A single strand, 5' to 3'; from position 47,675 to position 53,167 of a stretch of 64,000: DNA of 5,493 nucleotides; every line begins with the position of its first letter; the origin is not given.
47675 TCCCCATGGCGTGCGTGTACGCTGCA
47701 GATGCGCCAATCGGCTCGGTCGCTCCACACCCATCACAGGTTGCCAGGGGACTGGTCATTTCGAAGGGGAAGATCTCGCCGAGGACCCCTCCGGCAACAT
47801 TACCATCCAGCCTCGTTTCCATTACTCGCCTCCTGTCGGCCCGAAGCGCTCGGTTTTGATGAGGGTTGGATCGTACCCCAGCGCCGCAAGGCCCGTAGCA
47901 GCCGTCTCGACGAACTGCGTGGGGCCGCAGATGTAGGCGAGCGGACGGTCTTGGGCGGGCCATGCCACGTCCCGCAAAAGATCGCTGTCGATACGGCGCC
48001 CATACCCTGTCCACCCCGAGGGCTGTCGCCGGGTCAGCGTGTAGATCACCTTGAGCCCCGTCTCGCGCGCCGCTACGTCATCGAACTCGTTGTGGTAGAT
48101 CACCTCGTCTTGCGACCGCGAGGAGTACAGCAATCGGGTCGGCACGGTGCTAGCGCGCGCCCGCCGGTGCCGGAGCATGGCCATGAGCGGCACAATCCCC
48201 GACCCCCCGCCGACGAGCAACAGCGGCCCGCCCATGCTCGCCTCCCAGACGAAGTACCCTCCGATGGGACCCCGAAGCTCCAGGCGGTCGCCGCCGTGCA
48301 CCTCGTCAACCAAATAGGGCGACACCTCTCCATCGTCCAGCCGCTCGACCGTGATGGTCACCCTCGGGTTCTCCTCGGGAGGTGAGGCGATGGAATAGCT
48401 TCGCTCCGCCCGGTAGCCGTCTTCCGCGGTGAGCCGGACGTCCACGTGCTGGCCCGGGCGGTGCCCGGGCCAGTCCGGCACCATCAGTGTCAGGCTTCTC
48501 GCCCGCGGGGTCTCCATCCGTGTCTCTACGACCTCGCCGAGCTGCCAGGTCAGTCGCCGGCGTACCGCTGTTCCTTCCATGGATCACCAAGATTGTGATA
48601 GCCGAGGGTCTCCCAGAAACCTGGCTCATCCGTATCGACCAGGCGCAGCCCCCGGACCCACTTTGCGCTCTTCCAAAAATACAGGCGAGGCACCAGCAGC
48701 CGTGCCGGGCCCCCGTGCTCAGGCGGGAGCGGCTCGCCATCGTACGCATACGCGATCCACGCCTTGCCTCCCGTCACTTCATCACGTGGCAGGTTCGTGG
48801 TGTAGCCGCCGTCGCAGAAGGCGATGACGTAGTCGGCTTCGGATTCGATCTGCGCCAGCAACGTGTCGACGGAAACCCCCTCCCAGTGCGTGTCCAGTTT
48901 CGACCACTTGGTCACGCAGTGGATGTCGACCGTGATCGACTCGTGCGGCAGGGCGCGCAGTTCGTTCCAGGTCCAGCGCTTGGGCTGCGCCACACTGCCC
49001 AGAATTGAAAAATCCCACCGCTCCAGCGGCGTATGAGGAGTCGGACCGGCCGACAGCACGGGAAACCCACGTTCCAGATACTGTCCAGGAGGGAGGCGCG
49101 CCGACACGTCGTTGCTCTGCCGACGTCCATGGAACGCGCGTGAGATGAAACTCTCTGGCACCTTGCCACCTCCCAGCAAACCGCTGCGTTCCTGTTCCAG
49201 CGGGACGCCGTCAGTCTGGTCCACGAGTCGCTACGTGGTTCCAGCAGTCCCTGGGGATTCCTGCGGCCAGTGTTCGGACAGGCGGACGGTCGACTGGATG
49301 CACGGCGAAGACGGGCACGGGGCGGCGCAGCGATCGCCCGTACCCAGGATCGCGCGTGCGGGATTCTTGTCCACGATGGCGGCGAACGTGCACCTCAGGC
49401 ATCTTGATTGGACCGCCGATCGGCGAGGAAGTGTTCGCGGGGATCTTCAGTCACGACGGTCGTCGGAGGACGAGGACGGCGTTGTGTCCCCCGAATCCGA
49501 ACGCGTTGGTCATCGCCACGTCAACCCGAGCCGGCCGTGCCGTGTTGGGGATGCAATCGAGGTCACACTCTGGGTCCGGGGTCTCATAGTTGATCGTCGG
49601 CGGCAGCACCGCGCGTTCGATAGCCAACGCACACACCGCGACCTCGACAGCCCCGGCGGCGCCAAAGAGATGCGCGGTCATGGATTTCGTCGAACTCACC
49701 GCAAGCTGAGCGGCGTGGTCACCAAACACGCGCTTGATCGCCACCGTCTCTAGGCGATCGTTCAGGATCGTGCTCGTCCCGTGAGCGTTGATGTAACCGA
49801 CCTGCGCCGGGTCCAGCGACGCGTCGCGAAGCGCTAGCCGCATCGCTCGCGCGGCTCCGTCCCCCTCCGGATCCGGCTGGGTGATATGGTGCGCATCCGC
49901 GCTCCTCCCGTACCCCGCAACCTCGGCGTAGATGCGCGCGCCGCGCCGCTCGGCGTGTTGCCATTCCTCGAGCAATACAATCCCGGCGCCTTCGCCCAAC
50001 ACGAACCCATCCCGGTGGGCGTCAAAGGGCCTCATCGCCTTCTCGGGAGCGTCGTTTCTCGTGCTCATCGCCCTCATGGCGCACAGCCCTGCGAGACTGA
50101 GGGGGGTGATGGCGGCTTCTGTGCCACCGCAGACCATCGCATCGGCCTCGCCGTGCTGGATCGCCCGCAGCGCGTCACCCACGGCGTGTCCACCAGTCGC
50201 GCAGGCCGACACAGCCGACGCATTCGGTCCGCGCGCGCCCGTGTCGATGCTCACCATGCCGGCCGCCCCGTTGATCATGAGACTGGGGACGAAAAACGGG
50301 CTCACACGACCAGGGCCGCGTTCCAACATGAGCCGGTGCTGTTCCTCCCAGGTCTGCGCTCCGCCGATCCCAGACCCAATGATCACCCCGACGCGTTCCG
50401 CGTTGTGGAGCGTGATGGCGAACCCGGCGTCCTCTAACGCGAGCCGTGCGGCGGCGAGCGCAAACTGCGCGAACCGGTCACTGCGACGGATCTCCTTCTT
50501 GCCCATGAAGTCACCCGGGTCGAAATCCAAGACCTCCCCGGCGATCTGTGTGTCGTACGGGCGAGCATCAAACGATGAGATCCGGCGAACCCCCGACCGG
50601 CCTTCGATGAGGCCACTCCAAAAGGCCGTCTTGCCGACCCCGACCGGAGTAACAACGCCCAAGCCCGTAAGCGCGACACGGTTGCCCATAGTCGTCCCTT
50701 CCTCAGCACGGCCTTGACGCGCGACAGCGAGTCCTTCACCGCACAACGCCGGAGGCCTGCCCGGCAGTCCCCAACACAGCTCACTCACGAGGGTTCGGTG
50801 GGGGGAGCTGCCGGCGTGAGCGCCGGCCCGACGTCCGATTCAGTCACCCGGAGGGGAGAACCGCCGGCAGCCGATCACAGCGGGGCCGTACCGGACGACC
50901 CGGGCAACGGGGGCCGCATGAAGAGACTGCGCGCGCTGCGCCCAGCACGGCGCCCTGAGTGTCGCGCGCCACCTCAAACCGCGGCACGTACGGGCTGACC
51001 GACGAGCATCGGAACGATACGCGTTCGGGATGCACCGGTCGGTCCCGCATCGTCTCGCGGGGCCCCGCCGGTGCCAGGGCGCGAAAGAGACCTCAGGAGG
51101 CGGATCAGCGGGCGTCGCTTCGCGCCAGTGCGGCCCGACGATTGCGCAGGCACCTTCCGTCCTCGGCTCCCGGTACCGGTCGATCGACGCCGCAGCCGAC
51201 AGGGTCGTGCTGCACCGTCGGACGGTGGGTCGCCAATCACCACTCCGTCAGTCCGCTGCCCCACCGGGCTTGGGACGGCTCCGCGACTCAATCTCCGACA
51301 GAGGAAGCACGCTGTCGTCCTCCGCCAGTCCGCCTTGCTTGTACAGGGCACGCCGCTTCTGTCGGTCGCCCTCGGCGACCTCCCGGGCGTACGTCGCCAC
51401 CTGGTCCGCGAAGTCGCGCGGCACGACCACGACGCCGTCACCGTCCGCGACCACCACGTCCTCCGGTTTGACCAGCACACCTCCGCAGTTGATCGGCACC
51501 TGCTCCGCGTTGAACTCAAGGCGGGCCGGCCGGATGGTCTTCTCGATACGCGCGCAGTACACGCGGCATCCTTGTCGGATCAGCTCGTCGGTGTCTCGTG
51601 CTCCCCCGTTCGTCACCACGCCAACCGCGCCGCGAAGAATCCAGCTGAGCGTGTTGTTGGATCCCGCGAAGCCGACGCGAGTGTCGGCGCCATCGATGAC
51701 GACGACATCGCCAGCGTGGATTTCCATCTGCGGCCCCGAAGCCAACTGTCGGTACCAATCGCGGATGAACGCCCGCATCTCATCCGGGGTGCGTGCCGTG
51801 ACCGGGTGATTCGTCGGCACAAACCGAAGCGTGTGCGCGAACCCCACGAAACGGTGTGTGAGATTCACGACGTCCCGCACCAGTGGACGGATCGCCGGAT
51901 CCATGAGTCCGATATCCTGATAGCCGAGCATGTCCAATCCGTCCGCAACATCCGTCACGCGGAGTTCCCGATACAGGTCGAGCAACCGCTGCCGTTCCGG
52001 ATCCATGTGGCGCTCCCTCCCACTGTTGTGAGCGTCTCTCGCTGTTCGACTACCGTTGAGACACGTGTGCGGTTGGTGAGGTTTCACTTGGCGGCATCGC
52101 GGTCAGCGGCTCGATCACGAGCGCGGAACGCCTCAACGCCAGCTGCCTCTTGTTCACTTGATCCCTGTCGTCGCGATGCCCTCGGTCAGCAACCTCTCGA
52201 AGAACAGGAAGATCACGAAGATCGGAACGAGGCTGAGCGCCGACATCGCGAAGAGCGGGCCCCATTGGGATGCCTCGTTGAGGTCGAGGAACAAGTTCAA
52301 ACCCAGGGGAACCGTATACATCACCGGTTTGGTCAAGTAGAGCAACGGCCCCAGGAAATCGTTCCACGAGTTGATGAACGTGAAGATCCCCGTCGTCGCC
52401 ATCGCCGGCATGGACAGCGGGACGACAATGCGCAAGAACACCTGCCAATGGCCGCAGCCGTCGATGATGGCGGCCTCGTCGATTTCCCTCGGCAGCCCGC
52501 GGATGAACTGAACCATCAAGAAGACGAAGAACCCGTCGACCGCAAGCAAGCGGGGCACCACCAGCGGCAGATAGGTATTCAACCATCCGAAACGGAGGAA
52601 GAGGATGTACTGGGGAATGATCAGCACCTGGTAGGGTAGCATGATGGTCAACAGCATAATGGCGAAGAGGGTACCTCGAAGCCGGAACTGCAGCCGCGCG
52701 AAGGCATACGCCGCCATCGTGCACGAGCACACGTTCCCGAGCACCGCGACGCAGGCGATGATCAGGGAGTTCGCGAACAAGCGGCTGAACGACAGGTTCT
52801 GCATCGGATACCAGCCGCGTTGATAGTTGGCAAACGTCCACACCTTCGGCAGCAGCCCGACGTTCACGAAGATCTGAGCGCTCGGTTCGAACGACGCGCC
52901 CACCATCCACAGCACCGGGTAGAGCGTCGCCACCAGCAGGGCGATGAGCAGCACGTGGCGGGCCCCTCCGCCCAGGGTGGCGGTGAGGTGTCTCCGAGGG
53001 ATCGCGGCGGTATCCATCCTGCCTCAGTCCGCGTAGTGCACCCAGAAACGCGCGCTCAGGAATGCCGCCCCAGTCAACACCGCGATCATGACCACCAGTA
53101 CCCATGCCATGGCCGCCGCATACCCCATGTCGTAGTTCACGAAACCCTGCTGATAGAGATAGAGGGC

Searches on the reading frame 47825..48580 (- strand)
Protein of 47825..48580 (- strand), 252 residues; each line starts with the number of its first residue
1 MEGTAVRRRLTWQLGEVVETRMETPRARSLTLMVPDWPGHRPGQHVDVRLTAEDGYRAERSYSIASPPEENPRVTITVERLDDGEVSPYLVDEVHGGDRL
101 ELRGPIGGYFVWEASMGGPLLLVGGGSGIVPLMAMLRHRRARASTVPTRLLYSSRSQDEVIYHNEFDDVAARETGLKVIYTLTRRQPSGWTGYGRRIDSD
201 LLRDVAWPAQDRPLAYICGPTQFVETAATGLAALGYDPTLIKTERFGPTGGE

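Call 57: search_protein_families(library=pfam, proteins=[window:47825-48580:-], max_evalue=0.0001)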
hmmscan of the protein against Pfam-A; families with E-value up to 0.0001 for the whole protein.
window:47825-48580:- (252 aa): 2 families
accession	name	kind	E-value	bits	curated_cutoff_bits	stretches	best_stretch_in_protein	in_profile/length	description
PF00175.26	NAD_binding_1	-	6.1e-16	59.5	22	1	122-227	1-107/109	Oxidoreductase NAD-binding domain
PF00970.30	FAD_binding_6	-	2.8e-10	40.8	21.1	1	40-108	30-96/99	Oxidoreductase FAD-binding domain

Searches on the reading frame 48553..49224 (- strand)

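Call 58: search_protein_families(library=pfam, proteins=[window:48553-49224:-], max_evalue=0.0001)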
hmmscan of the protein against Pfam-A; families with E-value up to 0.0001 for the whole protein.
window:48553-49224:- (224 aa): 1 family
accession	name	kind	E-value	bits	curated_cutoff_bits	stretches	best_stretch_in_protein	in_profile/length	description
PF00174.25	Oxidored_molyb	-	5.2e-38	130.7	24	1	60-204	2-169/169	Oxidoreductase molybdopterin binding domain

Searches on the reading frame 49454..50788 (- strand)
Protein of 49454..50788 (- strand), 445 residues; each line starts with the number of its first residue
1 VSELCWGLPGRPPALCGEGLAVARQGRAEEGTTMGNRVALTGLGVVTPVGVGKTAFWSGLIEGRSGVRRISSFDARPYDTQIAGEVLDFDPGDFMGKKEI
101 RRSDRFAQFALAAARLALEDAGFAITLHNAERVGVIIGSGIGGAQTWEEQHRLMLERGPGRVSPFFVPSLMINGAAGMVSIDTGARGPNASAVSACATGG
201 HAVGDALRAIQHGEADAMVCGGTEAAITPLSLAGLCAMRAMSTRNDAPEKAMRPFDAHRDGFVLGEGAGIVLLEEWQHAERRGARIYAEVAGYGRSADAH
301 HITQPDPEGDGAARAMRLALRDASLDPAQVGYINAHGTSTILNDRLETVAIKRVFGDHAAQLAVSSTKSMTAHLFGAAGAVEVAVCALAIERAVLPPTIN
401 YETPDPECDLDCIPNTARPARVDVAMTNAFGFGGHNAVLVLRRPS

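Call 58: search_protein_families(library=pfam, proteins=[window:49454-50788:-], max_evalue=0.0001)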
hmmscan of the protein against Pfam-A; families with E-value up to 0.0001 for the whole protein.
window:49454-50788:- (445 aa): 2 families
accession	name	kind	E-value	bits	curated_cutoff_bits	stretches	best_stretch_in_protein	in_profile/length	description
PF00109.32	ketoacyl-synt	-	9.2e-58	196.2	20.8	1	36-278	2-251/252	Beta-ketoacyl synthase, N-terminal domain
PF02801.28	Ketoacyl-synt_C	-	1.7e-39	135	20.8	1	287-402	1-119/119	Beta-ketoacyl synthase, C-terminal domain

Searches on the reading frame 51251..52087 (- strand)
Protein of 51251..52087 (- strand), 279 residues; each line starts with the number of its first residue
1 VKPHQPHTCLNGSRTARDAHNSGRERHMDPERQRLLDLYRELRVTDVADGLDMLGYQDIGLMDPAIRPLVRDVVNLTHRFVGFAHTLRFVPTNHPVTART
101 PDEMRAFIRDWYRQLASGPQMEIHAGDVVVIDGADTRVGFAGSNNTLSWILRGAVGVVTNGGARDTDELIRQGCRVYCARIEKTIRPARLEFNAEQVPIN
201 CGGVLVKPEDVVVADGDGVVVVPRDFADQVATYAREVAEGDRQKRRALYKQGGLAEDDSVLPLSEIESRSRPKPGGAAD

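Call 58: search_protein_families(library=pfam, proteins=[window:51251-52087:-], max_evalue=0.0001)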
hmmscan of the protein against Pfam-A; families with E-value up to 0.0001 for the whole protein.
window:51251-52087:- (279 aa): 1 family
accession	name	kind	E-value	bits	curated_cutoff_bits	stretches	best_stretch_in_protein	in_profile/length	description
PF03737.21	RraA-like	-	1.2e-22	81.2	24.5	1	45-221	2-152/152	Aldolase/RraA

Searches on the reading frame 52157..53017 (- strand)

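Call 58: search_protein_families(library=pfam, proteins=[window:52157-53017:-], max_evalue=0.0001)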
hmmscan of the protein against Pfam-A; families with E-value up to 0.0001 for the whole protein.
window:52157-53017:- (287 aa): 1 family
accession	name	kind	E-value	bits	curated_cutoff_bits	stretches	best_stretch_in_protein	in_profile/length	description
PF00528.27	BPD_transp_1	-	1.9e-20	73.8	26.4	1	101-275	8-177/184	Binding-protein-dependent transport system inner membrane component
